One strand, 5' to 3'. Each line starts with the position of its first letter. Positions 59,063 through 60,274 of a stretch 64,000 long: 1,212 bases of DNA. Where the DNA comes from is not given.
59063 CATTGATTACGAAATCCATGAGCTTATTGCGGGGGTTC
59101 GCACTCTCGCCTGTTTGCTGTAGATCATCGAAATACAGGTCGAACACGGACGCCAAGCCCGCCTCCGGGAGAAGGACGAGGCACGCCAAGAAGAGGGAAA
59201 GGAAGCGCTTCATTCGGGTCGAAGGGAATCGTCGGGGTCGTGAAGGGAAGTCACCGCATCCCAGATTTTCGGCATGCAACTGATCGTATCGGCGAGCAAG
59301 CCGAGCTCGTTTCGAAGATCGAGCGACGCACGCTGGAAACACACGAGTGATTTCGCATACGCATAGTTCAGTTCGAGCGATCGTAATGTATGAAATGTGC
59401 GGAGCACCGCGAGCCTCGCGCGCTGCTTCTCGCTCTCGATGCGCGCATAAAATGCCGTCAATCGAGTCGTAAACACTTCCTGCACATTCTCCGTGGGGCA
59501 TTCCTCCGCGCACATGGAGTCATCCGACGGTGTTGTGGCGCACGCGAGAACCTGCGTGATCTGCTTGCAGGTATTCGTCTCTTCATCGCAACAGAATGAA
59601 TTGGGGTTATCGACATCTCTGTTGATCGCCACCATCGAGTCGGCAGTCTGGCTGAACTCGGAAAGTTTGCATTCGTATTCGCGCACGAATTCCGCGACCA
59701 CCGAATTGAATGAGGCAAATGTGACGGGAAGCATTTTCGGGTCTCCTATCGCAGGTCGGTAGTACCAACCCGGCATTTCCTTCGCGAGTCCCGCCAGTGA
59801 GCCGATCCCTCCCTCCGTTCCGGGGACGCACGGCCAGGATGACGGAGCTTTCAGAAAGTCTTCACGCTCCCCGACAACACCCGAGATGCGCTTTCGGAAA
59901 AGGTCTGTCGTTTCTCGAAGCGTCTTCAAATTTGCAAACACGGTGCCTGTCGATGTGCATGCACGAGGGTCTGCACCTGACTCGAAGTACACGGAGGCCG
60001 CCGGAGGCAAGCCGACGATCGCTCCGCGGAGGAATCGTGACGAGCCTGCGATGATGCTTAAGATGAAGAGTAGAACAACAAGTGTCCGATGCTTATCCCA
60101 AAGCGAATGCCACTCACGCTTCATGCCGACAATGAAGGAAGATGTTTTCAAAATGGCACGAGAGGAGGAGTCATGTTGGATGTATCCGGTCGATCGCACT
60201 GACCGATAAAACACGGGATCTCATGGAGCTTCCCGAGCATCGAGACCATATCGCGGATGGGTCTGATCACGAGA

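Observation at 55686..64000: Translationally coupled five-gene operon of orphan, exported, Cys-rich proteins immediately upstream of dnaE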

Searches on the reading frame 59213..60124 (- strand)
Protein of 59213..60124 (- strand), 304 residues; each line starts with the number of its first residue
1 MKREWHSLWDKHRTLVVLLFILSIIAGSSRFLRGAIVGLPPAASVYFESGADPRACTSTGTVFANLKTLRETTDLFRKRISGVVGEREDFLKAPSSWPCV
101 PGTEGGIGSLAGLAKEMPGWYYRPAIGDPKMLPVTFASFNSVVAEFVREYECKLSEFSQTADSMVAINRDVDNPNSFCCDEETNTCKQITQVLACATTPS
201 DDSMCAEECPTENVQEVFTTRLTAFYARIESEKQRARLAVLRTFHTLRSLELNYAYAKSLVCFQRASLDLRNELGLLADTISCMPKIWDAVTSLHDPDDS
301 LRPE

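Call 3: search_protein_families(library=pfam, proteins=[window:59213-60124:-], max_evalue=1)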
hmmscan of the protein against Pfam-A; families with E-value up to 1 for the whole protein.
window:59213-60124:- (304 aa): 0 families

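Call 4: search_protein_families(library=ncbifam, proteins=[window:59213-60124:-], max_evalue=1)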
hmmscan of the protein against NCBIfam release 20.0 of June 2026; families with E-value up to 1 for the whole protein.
window:59213-60124:- (304 aa): 0 families

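Call 36: search_solved_structures(query=A2, max_evalue=10)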
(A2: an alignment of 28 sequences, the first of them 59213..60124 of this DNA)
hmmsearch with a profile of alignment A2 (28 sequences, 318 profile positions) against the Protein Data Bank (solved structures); distinct sequences matched with E-value up to 10: 3.
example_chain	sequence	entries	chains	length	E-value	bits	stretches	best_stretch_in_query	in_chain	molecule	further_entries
8w0z_A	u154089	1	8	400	0.91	11.7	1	233-308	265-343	Long-chain specific acyl-CoA dehydrogenase, mitochondrial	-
8hnn_N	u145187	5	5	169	1.7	10.8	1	18-73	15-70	Nb6 | Nb6 nanobody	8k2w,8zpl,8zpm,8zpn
9lfa_C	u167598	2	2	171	1.7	10.7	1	18-73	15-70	Nanobody 6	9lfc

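Call 50: search_protein_families(library=phrogs, proteins=[window:59213-60124:-], max_evalue=1)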
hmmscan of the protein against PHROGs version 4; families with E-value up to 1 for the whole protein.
window:59213-60124:- (304 aa): 1 family
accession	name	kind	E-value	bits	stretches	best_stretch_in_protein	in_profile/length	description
phrog_12896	-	unknown function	0.39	11.1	1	151-209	13-71/261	-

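Call 51: search_protein_families(library=padloc, proteins=[window:59213-60124:-], max_evalue=1)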
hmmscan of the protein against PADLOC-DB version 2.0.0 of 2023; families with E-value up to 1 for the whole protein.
window:59213-60124:- (304 aa): 0 families

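Call 86: find_related_loci(query=A2, collection=metagenome_contigs, flank=9000)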
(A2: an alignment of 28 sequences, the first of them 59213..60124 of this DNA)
Query A2 (304 aa) in metagenome_contigs; peptide patterns used: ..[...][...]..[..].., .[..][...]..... (x = any residue, [..] = any of these).
114 stretches matched a pattern; 15 encode a relative of the query (tblastn E <= 1e-3); 14 distinct loci.
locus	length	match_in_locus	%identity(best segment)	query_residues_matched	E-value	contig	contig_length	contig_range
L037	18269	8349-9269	54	2-304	8e-99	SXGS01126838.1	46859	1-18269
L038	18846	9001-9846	55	26-304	3e-97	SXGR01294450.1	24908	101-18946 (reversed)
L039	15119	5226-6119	55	11-304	6e-100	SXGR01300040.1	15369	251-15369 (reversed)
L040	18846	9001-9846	55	26-304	3e-97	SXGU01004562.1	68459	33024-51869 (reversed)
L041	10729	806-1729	42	5-296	2e-72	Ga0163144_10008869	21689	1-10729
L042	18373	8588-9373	37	11-296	7e-56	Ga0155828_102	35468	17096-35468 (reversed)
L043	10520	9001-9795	39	9-296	2e-55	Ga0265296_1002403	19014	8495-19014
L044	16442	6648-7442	39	9-296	3e-55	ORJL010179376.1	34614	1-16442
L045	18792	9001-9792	36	9-296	2e-52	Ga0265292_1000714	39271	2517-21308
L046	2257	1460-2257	33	11-271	4e-46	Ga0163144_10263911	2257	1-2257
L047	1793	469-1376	46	9-296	3e-44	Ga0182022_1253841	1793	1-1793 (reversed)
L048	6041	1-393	42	139-296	2e-33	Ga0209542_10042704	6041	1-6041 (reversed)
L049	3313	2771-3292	38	9-174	1e-31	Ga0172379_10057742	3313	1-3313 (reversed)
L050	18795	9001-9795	39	9-296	3e-55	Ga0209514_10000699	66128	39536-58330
